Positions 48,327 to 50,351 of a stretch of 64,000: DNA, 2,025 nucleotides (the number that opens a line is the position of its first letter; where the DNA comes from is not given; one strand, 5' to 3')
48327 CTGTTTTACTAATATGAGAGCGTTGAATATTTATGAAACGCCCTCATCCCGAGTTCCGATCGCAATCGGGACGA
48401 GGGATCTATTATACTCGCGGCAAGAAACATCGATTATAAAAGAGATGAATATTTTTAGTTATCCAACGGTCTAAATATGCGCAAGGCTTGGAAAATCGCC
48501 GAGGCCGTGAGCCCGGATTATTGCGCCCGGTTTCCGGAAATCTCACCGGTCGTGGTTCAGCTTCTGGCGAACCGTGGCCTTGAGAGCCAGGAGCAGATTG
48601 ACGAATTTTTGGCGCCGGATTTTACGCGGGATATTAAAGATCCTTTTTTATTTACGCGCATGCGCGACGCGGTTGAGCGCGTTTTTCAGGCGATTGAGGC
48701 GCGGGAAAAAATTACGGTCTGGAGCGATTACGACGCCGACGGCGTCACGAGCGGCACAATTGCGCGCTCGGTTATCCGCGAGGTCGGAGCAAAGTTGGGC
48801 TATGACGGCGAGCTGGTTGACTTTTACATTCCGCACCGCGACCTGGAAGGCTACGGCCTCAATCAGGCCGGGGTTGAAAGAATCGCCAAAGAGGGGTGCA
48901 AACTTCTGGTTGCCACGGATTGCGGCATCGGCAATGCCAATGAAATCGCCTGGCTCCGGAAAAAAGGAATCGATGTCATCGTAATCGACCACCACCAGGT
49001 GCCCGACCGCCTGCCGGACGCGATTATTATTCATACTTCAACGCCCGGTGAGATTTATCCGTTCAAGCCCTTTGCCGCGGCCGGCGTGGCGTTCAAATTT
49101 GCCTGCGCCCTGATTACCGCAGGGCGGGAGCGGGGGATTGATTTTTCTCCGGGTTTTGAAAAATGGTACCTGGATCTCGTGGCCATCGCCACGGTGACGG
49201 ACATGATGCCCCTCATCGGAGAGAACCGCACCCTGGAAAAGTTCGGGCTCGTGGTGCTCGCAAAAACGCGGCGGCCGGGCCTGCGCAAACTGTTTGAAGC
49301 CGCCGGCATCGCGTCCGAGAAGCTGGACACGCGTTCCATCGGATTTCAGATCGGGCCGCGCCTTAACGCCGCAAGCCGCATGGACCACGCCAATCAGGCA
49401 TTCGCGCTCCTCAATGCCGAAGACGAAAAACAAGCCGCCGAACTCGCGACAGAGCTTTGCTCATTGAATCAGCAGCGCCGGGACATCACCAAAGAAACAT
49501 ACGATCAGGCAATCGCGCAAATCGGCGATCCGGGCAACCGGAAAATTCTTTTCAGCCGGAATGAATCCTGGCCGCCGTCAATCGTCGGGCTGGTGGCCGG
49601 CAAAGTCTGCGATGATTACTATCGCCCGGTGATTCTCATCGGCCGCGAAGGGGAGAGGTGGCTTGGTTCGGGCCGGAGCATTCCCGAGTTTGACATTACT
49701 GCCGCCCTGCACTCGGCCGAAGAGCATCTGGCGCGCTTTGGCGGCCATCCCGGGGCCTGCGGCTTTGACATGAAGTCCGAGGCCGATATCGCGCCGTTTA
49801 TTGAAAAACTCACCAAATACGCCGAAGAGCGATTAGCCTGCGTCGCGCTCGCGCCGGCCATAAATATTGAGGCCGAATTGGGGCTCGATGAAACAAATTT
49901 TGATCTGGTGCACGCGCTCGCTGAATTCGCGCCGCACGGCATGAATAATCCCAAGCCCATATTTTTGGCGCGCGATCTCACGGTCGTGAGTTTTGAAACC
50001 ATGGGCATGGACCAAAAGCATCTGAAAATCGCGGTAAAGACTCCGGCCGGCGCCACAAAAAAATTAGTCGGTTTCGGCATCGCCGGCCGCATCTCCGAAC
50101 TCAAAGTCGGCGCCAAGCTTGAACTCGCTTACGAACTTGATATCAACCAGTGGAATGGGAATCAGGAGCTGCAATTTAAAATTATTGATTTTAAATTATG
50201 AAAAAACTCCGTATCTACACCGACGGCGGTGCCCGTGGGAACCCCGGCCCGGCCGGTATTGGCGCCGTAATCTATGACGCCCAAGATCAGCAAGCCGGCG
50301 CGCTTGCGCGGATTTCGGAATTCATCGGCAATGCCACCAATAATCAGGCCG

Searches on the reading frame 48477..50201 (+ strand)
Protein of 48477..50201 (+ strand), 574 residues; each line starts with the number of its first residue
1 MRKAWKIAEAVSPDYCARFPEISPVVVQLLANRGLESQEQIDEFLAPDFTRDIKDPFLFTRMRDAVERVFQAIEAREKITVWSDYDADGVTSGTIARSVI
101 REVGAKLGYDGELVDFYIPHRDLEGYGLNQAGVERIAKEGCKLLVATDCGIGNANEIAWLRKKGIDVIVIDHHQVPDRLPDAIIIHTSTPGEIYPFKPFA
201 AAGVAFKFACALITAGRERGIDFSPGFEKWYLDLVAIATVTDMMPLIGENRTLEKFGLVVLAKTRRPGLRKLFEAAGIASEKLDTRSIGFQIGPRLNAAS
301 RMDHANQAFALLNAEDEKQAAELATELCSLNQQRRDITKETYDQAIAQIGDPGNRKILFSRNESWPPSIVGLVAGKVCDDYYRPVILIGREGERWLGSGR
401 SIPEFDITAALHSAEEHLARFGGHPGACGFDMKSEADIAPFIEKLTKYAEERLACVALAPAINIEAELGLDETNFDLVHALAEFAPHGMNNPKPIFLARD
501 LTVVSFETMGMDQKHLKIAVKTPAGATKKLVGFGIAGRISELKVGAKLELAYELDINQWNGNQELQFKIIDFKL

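Call 16: find_related_loci(query=window:48477-50201:+, collection=genome_contigs, flank=6000)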
Query window:48477-50201:+ (574 aa) in genome_contigs; peptide patterns used: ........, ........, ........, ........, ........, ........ (x = any residue, [..] = any of these).
23 stretches matched a pattern; 1 encode a relative of the query (tblastn E <= 1e-3); 1 distinct loci.
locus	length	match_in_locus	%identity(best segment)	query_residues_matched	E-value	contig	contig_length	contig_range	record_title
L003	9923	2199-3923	34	5-571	9e-97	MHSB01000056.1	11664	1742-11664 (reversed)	MAG: Candidatus Taylorbacteria bacterium RIFCSPLOWO2_01_FULL_50_130 rifcsplowo2_01_scaffold_68960, whole genome shotgun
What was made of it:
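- Tried and rejected: The genome_contigs scan gave one relative at 34% identity (call 16).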

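Call 24: find_homologous_proteins(query=window:48477-50201:+, max_evalue=1e-50)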
Query window:48477-50201:+ (574 aa): 4703 proteins with E <= 1e-50 among 8000 candidates; the best 120 are listed.
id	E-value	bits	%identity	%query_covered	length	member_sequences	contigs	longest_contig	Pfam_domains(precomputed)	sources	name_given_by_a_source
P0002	0.0e+0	1307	100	100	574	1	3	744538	PF01368.28,PF17768.8,PF02272.25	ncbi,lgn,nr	ncbi:MAG: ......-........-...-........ exonuclease RecJ [Patescibacteria group bacterium]|nr:single-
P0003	1.5e-251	854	63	100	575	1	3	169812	PF01368.28,PF17768.8,PF02272.25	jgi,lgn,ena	-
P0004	1.4e-248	844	63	100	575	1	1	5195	PF01368.28,PF17768.8,PF02272.25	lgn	-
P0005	2.0e-246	837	62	100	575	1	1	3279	PF01368.28,PF17768.8,PF02272.25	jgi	-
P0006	1.5e-244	831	60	100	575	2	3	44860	PF01368.28,PF17768.8,PF02272.25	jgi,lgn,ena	-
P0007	3.7e-243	826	61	100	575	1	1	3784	PF01368.28,PF17768.8,PF02272.25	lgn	-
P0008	6.6e-241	819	62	100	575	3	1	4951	PF01368.28,PF17768.8,PF02272.25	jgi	-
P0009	3.3e-238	810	61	99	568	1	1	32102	PF01368.28,PF17768.8,PF02272.25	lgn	-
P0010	3.6e-236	803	60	100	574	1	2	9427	PF01368.28,PF17768.8,PF02272.25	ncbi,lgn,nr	ncbi:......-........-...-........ exonuclease RecJ [Patescibacteria group bacterium]|nr:single-stran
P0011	1.6e-234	798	61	100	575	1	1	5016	PF01368.28,PF17768.8,PF02272.25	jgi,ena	-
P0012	3.5e-186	638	51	100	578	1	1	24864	PF01368.28,PF17768.8,PF02272.25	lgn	-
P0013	1.3e-182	626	50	100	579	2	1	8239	PF01368.28,PF17768.8,PF02272.25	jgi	jgi:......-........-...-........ exonuclease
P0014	2.1e-182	626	49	100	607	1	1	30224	PF01368.28,PF17768.8,PF02272.25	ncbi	-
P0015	4.7e-182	625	49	100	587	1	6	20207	PF01368.28,PF17768.8,PF02272.25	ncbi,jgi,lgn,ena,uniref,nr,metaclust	ncbi:MAG: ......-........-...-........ exonuclease RecJ [Candidatus Uhrbacteria bacterium GW2011_GWE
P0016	7.5e-182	624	50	100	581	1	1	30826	PF01368.28,PF17768.8,PF02272.25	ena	-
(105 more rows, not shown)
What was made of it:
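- On Conserved structured RNA (the standard used for new Rfam motifs): The nearest RecJ is 63% identical (call 24).
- Tried and rejected: The protein search gave a nearest relative at 63% (call 24).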

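Call 25: find_encoding_contigs(protein=P0003, flank=10000, max_places=3)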
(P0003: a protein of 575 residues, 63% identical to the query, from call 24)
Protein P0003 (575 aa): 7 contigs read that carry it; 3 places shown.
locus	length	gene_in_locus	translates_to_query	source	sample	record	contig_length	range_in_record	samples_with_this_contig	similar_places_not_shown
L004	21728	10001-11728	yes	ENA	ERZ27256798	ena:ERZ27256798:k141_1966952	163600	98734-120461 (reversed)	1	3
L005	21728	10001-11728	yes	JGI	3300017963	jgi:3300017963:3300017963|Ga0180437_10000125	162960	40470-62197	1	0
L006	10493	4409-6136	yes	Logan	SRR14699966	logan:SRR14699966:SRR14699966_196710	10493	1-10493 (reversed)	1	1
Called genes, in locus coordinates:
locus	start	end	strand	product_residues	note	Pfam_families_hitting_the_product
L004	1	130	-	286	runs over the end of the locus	PF03193:RsgA_GTPase (weak), PF00350:Dynamin_N (faint), PF01926:MMR_HSR1, PF02421:FeoB_N, PF04548:AIG1, PF00009:GTP_EFTU (weak), PF07650:KH_2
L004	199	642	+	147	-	-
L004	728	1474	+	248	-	PF00535:Glycos_transf_2, PF10111:Glyco_tranf_2_2 (faint), PF13641:Glyco_tranf_2_3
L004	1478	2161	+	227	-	PF04087:DUF389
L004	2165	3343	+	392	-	PF02412:TSP_3 (faint), PF00801:PKD, PF18911:PKD_4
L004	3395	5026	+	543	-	PF03023:MurJ, PF01943:Polysacc_synt, PF01554:MatE (weak)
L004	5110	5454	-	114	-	-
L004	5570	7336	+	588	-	PF00009:GTP_EFTU, PF00071:Ras (weak), PF03144:GTP_EFTU_D2 (weak), PF14492:EFG_III (weak), PF00679:EFG_C, PF06421:LepA_C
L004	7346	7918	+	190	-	PF06821:Ser_hydrolase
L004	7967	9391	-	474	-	PF13585:CHU_C (faint)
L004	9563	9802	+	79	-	-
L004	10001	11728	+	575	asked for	PF01368:DHH, PF02272:DHHA1, PF17768:RecJ_OB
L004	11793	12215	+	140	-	PF00075:RNase_H, PF13456:RVT_3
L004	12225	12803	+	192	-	-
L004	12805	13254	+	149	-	PF00571:CBS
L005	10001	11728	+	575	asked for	PF01368:DHH, PF02272:DHHA1, PF17768:RecJ_OB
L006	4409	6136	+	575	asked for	PF01368:DHH, PF02272:DHHA1, PF17768:RecJ_OB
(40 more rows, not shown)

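Call 26: find_encoding_contigs(protein=P0006, flank=10000, max_places=3)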
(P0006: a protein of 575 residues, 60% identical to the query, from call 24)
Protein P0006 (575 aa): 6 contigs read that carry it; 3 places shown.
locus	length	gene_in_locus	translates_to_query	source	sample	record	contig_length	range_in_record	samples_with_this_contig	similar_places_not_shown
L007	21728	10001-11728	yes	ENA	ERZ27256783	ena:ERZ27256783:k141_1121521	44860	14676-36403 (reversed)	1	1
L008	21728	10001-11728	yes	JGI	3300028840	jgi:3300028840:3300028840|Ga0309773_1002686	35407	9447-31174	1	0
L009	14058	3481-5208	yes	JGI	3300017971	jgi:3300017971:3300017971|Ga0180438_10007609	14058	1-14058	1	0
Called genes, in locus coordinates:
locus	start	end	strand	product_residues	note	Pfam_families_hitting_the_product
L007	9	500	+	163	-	-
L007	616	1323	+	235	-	PF00535:Glycos_transf_2, PF10111:Glyco_tranf_2_2 (faint), PF13641:Glyco_tranf_2_3, PF13632:Glyco_trans_2_3 (weak)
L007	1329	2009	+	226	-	PF04087:DUF389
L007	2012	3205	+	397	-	PF02412:TSP_3 (faint), PF18911:PKD_4, PF00801:PKD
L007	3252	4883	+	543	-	PF03023:MurJ, PF13440:Polysacc_synt_3, PF01554:MatE (weak)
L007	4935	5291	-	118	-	-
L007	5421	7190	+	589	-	PF00009:GTP_EFTU, PF22042:EF-G_D2 (faint), PF03144:GTP_EFTU_D2, PF14492:EFG_III (faint), PF00679:EFG_C, PF06421:LepA_C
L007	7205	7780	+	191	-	PF06821:Ser_hydrolase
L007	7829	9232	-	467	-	PF02927:CelD_N (faint), PF13585:CHU_C (faint)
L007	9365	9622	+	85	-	-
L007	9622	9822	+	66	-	-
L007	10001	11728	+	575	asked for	PF01368:DHH, PF02272:DHHA1, PF17768:RecJ_OB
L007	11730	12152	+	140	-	PF00075:RNase_H, PF13456:RVT_3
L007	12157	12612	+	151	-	PF00571:CBS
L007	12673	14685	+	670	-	-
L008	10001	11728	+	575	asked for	PF01368:DHH, PF02272:DHHA1, PF17768:RecJ_OB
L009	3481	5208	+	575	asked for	PF01368:DHH, PF02272:DHHA1, PF17768:RecJ_OB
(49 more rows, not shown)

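Call 27: find_encoding_contigs(protein=P0009, flank=10000, max_places=3)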
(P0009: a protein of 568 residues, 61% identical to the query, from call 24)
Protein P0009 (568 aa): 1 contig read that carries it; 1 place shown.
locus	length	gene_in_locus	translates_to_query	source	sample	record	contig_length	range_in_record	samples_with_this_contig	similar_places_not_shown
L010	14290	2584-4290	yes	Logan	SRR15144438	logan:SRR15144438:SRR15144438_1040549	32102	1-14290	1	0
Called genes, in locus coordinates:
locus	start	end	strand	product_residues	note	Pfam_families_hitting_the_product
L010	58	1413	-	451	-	PF02927:CelD_N (faint)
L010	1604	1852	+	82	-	-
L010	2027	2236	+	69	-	-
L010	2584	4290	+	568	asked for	PF01368:DHH, PF02272:DHHA1, PF17768:RecJ_OB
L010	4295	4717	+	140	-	PF00075:RNase_H, PF13456:RVT_3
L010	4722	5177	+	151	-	PF00571:CBS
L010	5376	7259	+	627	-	-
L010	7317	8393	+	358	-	PF11104:PilM_2, PF06723:MreB_Mbl (faint), PF14450:FtsA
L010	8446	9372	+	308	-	-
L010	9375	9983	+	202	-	-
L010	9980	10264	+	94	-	-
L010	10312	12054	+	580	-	PF05157:MshEN, PF00437:T2SSE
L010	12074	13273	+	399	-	PF28597:T2SSF_N, PF00482:T2SSF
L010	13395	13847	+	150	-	PF07963:N_methyl, PF08334:T2SSG (weak)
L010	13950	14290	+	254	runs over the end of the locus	PF06750:A24_N_bact, PF01478:Peptidase_A24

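Call 28: find_encoding_contigs(protein=P0010, flank=10000, max_places=3)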
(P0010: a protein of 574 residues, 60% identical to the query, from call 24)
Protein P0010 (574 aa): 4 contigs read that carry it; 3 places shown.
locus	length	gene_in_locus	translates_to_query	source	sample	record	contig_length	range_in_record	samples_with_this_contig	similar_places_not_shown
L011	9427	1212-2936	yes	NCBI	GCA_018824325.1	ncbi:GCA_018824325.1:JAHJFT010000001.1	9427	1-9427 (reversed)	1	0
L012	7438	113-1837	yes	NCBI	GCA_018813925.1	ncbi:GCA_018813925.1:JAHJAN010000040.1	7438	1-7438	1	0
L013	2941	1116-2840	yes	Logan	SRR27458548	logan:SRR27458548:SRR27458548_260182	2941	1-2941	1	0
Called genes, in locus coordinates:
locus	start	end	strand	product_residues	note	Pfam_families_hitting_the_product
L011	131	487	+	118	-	PF04480:DUF559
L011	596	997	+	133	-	-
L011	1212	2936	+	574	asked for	PF01368:DHH, PF02272:DHHA1, PF17768:RecJ_OB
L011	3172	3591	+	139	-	PF00075:RNase_H, PF13456:RVT_3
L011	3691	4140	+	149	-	PF00571:CBS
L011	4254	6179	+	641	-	-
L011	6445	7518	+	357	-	PF11104:PilM_2, PF06723:MreB_Mbl (faint), PF14450:FtsA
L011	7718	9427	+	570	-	PF21653:pulA_all-beta (faint), PF17164:DUF5122, PF24253:DUF7454 (faint), PF26094:HTH_TSHZ3 (faint), PF17164:DUF5122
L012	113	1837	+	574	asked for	PF01368:DHH, PF02272:DHHA1, PF17768:RecJ_OB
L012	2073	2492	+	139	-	PF00075:RNase_H, PF13456:RVT_3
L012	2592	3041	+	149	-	PF00571:CBS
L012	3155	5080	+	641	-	-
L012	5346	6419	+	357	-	PF11104:PilM_2, PF06723:MreB_Mbl (faint), PF14450:FtsA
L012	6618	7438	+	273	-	PF24253:DUF7454 (faint), PF17164:DUF5122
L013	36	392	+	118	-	PF04480:DUF559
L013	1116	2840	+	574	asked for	PF01368:DHH, PF02272:DHHA1, PF17768:RecJ_OB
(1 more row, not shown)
